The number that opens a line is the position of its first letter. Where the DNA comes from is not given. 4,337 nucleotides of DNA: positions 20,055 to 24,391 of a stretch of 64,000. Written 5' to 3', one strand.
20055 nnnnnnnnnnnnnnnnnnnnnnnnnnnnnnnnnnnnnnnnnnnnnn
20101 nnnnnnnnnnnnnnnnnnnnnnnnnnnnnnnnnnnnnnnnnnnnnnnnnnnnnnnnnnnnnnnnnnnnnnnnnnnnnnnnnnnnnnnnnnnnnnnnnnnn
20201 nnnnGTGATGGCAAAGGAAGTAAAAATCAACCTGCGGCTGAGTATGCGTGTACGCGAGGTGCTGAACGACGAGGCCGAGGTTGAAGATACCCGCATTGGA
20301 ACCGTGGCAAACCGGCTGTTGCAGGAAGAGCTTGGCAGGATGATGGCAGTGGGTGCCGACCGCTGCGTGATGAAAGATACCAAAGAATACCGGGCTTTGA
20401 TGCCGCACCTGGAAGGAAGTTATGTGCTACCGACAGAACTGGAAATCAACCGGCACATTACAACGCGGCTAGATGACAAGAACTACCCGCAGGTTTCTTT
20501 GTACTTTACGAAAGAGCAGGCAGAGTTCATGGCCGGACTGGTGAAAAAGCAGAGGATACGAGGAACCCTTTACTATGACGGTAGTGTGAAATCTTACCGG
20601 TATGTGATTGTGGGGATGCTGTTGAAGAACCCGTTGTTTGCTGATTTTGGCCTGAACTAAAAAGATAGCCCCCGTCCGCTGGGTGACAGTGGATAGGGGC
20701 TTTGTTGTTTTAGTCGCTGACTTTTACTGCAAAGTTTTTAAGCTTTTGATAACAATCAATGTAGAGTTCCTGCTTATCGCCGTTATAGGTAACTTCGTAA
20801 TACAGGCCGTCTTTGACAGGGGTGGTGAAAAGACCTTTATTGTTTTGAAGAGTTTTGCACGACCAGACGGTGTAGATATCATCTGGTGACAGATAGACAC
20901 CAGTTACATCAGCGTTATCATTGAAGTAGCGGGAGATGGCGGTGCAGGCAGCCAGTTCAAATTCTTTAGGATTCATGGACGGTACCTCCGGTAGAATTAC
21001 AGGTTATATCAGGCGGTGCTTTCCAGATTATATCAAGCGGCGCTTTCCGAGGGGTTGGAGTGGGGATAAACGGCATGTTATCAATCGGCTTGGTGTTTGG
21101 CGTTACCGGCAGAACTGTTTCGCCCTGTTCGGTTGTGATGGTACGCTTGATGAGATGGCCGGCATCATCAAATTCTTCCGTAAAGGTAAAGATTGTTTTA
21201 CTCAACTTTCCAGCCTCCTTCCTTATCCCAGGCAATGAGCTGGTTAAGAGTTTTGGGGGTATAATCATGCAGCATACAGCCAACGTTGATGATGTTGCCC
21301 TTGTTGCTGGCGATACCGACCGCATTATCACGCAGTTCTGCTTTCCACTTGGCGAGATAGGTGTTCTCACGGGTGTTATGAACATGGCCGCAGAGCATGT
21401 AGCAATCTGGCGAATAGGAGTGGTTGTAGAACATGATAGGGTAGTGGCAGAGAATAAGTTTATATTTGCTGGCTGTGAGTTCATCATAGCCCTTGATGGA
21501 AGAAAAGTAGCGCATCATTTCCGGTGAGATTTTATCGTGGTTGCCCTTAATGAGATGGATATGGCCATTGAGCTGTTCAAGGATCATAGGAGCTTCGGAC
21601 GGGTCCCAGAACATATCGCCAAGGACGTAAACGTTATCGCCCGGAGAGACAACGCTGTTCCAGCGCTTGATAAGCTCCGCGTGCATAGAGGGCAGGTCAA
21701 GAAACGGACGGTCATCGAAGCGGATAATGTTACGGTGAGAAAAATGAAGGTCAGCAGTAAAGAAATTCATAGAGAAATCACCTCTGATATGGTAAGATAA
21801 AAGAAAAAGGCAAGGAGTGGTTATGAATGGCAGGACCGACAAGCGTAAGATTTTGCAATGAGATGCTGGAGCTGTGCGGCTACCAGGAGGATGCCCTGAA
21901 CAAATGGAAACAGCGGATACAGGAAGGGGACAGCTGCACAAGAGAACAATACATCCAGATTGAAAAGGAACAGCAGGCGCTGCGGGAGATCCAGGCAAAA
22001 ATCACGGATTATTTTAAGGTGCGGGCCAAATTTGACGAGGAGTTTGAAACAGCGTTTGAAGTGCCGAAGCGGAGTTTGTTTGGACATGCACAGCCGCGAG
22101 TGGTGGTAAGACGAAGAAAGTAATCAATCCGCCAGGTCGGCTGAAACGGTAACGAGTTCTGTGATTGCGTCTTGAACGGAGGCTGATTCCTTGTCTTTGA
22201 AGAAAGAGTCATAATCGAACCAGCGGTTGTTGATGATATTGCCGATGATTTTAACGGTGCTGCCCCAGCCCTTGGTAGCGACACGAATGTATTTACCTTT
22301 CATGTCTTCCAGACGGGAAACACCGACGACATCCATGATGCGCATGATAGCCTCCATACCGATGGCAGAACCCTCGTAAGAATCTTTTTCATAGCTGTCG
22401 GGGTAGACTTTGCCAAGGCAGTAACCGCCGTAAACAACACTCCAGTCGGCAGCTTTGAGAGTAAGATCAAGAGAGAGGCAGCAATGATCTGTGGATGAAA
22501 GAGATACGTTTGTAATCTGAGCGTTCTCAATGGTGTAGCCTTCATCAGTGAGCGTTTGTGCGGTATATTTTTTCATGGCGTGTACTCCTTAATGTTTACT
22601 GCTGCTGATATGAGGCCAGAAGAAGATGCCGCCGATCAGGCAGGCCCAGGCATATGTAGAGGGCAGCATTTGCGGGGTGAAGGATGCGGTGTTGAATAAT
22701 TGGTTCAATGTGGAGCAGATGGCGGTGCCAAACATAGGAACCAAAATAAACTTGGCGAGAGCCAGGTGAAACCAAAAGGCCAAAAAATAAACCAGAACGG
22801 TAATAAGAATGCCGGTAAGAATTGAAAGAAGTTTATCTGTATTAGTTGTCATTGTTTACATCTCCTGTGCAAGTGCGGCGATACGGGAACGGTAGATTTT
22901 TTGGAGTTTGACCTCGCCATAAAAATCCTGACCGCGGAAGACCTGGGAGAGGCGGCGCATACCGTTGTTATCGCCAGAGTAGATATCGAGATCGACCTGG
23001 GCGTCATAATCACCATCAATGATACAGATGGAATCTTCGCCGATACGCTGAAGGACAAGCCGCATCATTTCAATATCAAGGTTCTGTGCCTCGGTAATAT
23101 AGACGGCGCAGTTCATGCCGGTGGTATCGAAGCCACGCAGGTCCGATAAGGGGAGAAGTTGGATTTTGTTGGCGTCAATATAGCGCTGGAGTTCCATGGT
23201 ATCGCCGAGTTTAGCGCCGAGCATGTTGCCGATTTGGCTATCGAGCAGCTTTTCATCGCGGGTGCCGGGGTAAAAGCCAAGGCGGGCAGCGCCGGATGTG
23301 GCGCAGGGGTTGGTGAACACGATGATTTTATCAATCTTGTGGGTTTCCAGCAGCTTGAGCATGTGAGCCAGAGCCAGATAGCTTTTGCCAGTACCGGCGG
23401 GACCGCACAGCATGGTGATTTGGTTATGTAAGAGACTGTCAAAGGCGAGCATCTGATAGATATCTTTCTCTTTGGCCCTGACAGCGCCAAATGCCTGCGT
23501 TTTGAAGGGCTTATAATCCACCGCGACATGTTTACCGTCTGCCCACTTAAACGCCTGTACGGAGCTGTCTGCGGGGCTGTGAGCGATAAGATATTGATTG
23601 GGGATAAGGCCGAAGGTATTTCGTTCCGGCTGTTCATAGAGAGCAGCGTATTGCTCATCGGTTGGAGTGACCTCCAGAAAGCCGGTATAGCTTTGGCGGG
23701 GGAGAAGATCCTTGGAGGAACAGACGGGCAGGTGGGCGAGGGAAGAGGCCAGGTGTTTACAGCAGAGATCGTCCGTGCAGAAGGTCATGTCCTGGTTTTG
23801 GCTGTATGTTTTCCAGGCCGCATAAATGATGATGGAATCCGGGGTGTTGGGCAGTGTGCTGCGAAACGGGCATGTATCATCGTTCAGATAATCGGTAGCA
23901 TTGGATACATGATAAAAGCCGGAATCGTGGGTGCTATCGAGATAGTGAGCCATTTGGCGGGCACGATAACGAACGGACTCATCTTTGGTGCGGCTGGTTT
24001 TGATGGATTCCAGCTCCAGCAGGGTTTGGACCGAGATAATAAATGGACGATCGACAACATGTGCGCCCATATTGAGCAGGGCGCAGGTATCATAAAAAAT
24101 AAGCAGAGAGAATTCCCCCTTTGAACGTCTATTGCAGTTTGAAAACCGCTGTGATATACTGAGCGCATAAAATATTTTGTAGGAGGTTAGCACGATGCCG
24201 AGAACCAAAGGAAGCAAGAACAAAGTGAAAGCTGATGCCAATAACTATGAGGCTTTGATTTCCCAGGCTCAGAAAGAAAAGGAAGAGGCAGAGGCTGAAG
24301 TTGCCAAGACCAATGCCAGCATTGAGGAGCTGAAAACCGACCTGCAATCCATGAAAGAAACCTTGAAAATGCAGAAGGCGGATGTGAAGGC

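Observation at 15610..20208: Plasmid-type replicon inside a phage: ~14 iterons + DUE, RepA_N-like initiator and ParA/ParB with parS-like repeats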

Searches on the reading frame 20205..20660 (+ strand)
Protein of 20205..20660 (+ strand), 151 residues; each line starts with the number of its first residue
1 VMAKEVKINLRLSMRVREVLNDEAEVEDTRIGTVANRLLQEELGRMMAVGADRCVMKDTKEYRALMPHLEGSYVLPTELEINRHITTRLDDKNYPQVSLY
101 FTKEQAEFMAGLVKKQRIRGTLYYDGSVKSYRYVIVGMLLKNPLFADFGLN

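Call 6: search_protein_families(library=pfam, proteins=[window:20205-20660:+], max_evalue=0.01)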
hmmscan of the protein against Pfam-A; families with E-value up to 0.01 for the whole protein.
window:20205-20660:+ (151 aa): 0 families

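Call 13: search_protein_families(library=phrogs, proteins=[window:20205-20660:+], max_evalue=0.001)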
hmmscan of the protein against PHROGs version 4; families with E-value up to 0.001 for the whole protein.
window:20205-20660:+ (151 aa): 0 families

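Call 65: search_protein_families(library=ncbifam, proteins=[window:20205-20660:+], max_evalue=0.01)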
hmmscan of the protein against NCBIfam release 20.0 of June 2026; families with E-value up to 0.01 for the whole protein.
window:20205-20660:+ (151 aa): 0 families

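Call 80: search_solved_structures(query=A3, max_evalue=10)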
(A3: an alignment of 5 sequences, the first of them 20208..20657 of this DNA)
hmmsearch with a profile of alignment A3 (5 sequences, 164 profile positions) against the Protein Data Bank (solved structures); distinct sequences matched with E-value up to 10: 8.
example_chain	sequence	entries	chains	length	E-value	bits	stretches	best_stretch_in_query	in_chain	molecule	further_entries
2nov_A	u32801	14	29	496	0.094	15.4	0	45-80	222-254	DNA topoisomerase 4 subunit A | ParC55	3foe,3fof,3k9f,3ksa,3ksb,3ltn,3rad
2pmz_H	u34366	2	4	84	0.15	14.8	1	128-147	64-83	DNA-directed RNA polymerase subunit H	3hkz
2waq_H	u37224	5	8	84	0.18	14.5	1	128-147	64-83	DNA-DIRECTED RNA POLYMERASE RPO5 SUBUNIT | DNA-DIRECTED RNA POLYMERASE SUBUNIT H | DNA-DIRECTED RNA POLYMERASE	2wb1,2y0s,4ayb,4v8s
9gef_A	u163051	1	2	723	0.2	14.4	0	45-80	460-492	DNA TOPOISOMERASE (ATP-HYDROLYZING),DNA TOPOISOMERASE 4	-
4z3o_A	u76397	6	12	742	0.22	14.3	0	45-80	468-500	DNA topoisomerase 4 subunit B,ParE30-ParC55 fused topo IV from S. pneumoniae | DNA topoisomerase 4 subunit B,DNA topoisomerase 4 subunit A | Fused ParE30ParC55 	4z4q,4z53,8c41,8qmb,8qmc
3zdo_A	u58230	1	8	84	0.4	13.4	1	89-150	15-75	PHOSPHOPROTEIN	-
4hv0_A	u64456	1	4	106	0.44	13.3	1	15-82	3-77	AvtR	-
4i3h_A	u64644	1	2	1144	0.81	12.4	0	45-80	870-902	DNA topoisomerase 4 subunit B,DNA topoisomerase 4 subunit A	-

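Call 82: search_protein_families(alignment_id=A3, library=pfam, max_evalue=1)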
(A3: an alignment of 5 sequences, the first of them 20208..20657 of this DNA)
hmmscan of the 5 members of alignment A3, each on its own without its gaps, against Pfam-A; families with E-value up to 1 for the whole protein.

A. member 1, window:20208-20657:+ (150 aa): 0 families

B. families by the number of members that match (of 5 scanned): 2 families
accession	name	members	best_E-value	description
PF12651.13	RHH_3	1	0.046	Ribbon-helix-helix domain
PF04640.20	PLATZ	1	0.048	PLATZ transcription factor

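Call 112: predict_structure(protein=window:20208-20657:+)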
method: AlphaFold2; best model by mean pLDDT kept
length: 150 residues; sequences in the alignment: 1
mean_pLDDT: 35.7   pTM: 0.26
mean pLDDT of the five models: 35.7, 35.5, 32.9, 32.3, 30.4
residues with pLDDT >= 90: 0; 70-90: 0; 50-70: 2; < 50: 148
segments of 3 or more residues with pLDDT < 50: 1-101, 103-106, 108-150
pLDDT, mean of each block of 10 residues (from residue 1): 36 30 32 39 36 36 35 32 38 43 48 35 29 33 32
secondary structure, 60 per line:
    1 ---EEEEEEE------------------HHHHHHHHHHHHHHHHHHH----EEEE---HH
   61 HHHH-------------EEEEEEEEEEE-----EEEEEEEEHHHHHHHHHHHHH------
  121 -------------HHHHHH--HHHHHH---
elements in order: E4-10 H29-47 E52-55 H59-64 E78-88 E94-101 H102-114 H134-139 H142-147

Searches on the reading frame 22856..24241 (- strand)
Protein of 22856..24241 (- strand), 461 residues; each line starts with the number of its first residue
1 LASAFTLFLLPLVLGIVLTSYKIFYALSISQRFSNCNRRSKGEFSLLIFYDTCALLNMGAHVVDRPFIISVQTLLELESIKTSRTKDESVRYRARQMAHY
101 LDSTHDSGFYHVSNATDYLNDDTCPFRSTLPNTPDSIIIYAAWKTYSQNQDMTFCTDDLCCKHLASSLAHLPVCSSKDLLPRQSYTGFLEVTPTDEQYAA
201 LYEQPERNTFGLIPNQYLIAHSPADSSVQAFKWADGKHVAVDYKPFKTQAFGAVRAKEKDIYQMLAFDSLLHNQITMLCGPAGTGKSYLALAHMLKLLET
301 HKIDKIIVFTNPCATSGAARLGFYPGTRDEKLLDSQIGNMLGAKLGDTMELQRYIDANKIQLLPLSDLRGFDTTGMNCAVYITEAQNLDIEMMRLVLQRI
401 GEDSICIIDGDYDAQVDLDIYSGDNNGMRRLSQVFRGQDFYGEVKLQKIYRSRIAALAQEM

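Call 13: search_protein_families(library=phrogs, proteins=[window:22856-24241:-], max_evalue=0.001)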
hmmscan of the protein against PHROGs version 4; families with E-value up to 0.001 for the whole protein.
window:22856-24241:- (461 aa): 2 families
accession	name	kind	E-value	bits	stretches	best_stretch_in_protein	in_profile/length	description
phrog_2765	-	other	1.2e-74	252.7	1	49-461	6-442/443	PhoH-like phosphate starvation-inducible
phrog_170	-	other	1.7e-33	117.4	1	250-455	67-270/323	PhoH-like phosphate starvation-inducible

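Call 70: find_related_loci(query=window:22856-24241:-, collection=viral_contigs, flank=10000)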
Query window:22856-24241:- (461 aa) in viral_contigs; peptide patterns used: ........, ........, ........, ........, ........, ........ (x = any residue, [..] = any of these).
52 stretches matched a pattern; 48 encode a relative of the query (tblastn E <= 1e-3); 44 distinct loci.
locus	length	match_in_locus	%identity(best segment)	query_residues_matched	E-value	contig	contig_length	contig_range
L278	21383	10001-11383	99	1-461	0e+0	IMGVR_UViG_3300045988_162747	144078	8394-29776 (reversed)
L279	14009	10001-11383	98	1-461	0e+0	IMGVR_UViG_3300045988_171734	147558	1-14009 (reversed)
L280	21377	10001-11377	98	3-461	0e+0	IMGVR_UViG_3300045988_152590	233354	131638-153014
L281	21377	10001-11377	98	3-461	0e+0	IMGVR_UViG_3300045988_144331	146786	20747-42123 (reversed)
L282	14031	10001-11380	98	2-461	0e+0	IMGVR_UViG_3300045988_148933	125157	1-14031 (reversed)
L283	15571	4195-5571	98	3-461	0e+0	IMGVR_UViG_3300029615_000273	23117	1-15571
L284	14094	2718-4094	98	3-461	0e+0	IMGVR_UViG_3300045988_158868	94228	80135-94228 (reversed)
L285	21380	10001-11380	97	2-461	0e+0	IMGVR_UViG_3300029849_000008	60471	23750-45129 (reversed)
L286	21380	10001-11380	97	2-461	0e+0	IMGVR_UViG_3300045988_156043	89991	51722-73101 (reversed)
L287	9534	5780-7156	97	3-461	0e+0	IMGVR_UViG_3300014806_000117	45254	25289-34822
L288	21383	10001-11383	97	1-461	0e+0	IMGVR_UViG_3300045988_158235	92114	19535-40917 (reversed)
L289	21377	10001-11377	97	3-461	0e+0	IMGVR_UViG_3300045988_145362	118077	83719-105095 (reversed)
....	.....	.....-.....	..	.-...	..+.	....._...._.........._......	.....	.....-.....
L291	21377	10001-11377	97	3-461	0e+0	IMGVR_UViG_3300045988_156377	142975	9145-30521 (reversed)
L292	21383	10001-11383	96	1-461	0e+0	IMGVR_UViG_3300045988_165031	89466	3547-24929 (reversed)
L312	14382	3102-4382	65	46-461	4e-177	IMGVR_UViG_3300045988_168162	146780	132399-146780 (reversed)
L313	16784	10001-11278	64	45-461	3e-177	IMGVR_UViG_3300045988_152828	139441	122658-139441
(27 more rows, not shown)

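Call 74: search_protein_families(library=pfam, proteins=[L312:6682-7836:+, L313:15352-16566:+, L312:5570-6124:+, L313:14283-14819:+, L313:13936-14286:+, L312:6027-6410:-], max_evalue=0.01)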
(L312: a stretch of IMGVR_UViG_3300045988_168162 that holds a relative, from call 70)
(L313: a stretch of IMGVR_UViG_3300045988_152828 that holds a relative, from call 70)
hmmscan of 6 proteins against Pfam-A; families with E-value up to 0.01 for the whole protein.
L312:6682-7836:+ (384 aa): 5 families
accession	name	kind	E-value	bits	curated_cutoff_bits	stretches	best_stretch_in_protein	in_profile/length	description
PF00589.27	Phage_integrase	-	2.4e-35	122.3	27.1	1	182-373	8-171/172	Phage integrase family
PF02920.21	Integrase_DNA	-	3.9e-21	75.2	27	1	3-57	4-70/70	DNA binding domain of tn916 integrase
PF02899.23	Phage_int_SAM_1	-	0.0025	18.5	22.3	1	75-151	5-82/83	Phage integrase, N-terminal SAM-like domain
PF06004.18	DUF903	-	0.0063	16.9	27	0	14-48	15-49/49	Bacterial protein of unknown function (DUF903)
PF14659.12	Phage_int_SAM_3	-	0.0073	17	22.6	0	72-124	4-57/58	Phage integrase, N-terminal SAM-like domain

L313:15352-16566:+ (404 aa): 3 families
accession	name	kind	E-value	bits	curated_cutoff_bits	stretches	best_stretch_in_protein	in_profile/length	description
PF00589.27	Phage_integrase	-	5.5e-34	117.8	27.1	1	178-378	2-170/172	Phage integrase family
PF02920.21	Integrase_DNA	-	3.3e-20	72.2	27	1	3-59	2-70/70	DNA binding domain of tn916 integrase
PF13102.12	Phage_int_SAM_5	-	0.0013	19.5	22.3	1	72-162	2-94/98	Phage integrase SAM-like domain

L312:5570-6124:+ (184 aa): 0 families

L313:14283-14819:+ (178 aa): 0 families

L313:13936-14286:+ (116 aa): 0 families

L312:6027-6410:- (127 aa): 0 families
